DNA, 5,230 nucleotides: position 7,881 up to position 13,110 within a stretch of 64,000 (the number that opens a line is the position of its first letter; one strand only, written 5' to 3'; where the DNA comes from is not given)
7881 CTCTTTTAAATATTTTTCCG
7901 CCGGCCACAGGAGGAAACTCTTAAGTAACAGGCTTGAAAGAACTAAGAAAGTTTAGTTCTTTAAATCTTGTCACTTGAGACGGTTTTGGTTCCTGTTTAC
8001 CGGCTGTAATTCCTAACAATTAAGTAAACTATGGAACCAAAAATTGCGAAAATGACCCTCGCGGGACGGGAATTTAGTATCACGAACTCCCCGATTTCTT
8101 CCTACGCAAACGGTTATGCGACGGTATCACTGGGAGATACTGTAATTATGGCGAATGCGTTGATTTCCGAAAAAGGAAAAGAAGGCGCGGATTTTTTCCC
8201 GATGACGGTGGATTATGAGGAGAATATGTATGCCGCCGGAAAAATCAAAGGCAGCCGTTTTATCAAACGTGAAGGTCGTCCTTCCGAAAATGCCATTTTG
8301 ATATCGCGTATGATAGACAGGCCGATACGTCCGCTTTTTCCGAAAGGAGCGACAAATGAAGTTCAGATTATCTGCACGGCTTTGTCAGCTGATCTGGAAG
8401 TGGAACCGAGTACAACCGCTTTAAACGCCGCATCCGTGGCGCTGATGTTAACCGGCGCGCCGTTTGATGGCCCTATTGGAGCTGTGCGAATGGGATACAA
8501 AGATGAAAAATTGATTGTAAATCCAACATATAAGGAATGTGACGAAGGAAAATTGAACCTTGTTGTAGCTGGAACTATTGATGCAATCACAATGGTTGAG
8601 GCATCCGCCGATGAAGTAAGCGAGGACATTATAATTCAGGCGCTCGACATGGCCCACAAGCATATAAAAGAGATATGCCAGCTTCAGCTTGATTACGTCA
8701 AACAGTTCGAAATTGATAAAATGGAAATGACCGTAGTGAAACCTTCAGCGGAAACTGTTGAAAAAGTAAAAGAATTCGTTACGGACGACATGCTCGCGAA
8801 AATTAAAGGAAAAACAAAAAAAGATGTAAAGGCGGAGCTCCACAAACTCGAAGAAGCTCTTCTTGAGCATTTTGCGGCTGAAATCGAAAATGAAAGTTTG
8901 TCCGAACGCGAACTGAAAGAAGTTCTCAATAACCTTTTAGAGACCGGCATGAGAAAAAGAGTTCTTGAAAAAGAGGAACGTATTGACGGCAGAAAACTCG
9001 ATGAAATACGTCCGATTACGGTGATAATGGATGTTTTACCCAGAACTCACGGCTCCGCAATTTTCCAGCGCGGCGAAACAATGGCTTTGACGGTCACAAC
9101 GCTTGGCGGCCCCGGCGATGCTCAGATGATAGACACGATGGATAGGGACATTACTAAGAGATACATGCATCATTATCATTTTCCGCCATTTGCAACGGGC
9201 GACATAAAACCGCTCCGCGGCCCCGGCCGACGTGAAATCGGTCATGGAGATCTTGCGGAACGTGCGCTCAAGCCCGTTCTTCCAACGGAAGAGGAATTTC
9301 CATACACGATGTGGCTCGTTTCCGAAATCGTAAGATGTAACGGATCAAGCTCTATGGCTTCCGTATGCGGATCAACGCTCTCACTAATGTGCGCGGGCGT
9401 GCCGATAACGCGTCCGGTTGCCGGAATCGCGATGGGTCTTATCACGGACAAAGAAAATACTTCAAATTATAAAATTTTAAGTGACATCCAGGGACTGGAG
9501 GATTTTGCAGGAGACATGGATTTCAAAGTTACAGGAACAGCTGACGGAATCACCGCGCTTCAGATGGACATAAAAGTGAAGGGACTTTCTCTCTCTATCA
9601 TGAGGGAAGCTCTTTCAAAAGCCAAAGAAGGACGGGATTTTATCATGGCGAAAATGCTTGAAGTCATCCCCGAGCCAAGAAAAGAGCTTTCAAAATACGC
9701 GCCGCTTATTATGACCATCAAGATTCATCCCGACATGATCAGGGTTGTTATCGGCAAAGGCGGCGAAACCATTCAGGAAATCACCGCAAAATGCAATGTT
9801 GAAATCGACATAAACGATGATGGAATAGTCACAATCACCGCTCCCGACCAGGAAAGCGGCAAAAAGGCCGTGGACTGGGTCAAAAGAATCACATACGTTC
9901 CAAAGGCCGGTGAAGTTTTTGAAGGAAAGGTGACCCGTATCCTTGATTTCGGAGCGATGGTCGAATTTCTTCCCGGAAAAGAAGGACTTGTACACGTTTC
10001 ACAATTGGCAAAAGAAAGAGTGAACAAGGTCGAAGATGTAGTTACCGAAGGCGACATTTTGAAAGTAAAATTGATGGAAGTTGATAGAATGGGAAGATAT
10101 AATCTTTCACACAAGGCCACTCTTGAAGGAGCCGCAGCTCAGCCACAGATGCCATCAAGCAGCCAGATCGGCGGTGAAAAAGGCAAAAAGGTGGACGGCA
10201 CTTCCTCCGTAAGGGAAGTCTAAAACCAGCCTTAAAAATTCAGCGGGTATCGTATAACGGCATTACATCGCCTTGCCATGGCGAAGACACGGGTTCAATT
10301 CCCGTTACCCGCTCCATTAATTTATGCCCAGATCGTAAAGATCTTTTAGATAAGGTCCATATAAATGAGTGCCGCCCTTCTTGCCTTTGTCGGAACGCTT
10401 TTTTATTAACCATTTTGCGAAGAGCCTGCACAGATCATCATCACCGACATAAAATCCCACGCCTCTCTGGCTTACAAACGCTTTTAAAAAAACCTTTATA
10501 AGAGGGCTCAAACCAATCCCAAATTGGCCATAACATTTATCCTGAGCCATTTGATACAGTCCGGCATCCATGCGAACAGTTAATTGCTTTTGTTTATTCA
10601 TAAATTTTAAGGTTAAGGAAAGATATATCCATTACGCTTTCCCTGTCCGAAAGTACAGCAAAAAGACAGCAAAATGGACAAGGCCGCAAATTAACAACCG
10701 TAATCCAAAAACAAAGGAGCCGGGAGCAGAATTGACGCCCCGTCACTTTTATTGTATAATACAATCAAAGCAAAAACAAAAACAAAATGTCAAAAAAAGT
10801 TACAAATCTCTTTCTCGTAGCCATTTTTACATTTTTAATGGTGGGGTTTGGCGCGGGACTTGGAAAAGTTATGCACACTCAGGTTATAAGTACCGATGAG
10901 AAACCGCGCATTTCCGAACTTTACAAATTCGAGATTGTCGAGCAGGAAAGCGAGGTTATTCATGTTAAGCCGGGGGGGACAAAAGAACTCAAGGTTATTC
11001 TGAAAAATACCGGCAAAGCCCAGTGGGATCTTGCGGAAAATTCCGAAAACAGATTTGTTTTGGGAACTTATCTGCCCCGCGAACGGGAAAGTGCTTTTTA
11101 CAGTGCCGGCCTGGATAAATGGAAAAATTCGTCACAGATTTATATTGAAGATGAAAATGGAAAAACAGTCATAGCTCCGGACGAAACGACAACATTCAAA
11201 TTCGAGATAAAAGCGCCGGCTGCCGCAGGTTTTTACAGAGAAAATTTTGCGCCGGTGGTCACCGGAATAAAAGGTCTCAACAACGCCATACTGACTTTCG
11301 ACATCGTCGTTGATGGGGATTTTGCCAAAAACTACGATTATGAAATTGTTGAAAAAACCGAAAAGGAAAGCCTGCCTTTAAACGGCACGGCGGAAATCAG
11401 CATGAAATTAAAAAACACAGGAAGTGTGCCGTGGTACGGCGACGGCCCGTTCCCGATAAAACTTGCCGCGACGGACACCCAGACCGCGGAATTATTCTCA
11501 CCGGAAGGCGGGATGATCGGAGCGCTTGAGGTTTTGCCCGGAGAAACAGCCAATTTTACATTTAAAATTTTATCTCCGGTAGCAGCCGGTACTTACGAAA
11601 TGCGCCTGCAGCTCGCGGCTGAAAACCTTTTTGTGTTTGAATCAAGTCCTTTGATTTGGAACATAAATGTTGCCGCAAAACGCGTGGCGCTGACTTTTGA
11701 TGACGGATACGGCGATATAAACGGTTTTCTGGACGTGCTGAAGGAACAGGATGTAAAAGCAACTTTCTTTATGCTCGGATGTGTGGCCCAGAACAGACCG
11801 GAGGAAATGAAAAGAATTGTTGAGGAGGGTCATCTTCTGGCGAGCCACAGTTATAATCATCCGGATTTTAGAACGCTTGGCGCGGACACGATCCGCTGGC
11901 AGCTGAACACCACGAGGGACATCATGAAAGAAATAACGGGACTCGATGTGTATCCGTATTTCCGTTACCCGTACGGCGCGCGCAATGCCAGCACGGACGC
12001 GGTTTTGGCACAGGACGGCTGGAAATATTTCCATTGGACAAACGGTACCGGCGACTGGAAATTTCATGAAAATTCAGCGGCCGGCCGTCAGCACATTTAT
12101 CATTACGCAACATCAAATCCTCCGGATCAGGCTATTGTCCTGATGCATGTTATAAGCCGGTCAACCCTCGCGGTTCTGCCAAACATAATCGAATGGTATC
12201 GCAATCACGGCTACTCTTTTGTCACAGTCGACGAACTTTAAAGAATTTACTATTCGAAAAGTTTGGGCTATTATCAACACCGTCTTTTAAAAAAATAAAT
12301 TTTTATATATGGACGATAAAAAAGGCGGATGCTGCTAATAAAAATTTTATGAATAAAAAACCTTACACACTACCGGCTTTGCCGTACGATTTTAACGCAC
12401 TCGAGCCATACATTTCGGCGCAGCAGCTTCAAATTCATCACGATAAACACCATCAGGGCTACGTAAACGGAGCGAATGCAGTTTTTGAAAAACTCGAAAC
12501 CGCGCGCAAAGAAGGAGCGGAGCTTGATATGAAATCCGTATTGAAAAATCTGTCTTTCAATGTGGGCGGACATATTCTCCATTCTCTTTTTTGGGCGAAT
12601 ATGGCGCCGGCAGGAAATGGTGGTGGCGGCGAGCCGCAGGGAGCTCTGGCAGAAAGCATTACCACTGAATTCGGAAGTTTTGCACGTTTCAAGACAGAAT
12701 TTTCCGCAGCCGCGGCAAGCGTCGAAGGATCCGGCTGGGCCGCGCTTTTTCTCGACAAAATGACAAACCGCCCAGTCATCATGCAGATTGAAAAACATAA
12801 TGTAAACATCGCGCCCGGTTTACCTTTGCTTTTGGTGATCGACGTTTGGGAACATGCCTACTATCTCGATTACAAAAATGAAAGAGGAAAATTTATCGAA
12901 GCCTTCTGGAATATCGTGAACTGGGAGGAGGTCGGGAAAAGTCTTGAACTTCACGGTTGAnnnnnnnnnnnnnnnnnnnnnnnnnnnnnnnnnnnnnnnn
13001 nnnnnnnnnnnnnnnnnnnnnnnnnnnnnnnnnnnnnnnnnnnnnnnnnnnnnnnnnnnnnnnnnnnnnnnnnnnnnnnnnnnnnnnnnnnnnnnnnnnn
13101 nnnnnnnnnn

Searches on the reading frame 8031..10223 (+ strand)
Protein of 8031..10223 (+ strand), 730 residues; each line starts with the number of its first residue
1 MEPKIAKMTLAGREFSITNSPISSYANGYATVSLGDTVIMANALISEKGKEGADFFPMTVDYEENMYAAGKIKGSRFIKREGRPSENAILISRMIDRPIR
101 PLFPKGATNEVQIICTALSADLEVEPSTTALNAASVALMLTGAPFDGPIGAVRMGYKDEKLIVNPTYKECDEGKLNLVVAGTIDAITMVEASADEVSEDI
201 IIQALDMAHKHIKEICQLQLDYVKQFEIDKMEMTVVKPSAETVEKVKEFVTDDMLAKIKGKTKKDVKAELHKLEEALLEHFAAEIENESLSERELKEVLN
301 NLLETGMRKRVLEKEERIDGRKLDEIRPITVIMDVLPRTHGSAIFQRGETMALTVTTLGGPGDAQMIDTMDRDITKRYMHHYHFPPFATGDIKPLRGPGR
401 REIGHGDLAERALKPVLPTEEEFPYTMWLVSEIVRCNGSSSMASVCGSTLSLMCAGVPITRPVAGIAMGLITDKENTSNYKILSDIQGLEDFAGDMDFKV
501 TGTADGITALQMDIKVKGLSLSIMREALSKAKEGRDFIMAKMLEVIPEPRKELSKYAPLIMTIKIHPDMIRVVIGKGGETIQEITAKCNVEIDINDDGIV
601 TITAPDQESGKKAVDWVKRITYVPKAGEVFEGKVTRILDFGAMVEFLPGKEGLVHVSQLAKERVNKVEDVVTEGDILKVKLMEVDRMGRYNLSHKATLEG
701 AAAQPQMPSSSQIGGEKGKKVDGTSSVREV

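Call 10: search_protein_families(library=pfam, proteins=[window:8031-10223:+])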
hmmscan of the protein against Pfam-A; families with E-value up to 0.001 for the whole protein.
window:8031-10223:+ (730 aa): 5 families
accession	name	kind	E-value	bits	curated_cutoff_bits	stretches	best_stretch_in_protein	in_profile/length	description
PF01138.27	RNase_PH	-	4.1e-51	173.2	25.5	2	12-144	2-130/130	3' exoribonuclease family, domain 1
PF03725.20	RNase_PH_C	-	2.8e-22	78.9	20.8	2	147-210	1-66/67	3' exoribonuclease family, domain 2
PF00575.29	S1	-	1.7e-16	60.8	22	1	624-695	2-74/74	S1 RNA binding domain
PF00013.35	KH_1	-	2.4e-11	43.6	21.5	1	561-617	2-64/66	KH domain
PF03726.19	PNPase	-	3.4e-10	40.7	24.6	1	242-322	2-81/81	Polyribonucleotide nucleotidyltransferase, RNA binding domain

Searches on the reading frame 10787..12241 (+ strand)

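Call 10: search_protein_families(library=pfam, proteins=[window:10787-12241:+])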
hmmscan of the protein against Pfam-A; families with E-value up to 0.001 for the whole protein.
window:10787-12241:+ (484 aa): 3 families
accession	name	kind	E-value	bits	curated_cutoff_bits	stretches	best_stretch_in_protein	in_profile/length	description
PF01522.26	Polysacc_deac_1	-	7.3e-33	113.6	23.1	1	295-414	4-123/124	Polysaccharide deacetylase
PF16158.11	N_BRCA1_IG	-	3.1e-09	37.8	28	0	196-285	8-99/108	Ig-like domain from next to BRCA1 gene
PF16116.10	DUF4832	-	0.00065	20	29.2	0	185-279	107-200/216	Domain of unknown function (DUF4832)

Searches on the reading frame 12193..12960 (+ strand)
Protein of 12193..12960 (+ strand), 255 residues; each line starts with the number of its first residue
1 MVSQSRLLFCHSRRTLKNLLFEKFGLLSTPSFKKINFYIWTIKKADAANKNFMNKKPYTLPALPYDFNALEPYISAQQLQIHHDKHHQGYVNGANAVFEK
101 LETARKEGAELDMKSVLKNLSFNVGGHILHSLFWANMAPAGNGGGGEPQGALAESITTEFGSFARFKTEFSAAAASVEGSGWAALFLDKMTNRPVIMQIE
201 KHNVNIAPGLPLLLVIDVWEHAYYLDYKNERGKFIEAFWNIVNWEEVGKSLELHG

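Call 10: search_protein_families(library=pfam, proteins=[window:12193-12960:+])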
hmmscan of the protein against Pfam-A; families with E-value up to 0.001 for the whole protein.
window:12193-12960:+ (255 aa): 2 families
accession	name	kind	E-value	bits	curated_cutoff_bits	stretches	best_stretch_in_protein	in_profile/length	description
PF02777.23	Sod_Fe_C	-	8.8e-35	119.3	20.9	1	148-249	1-101/102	Iron/manganese superoxide dismutases, C-terminal domain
PF00081.27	Sod_Fe_N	-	7.8e-33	113.2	27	1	58-138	2-82/82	Iron/manganese superoxide dismutases, alpha-hairpin domain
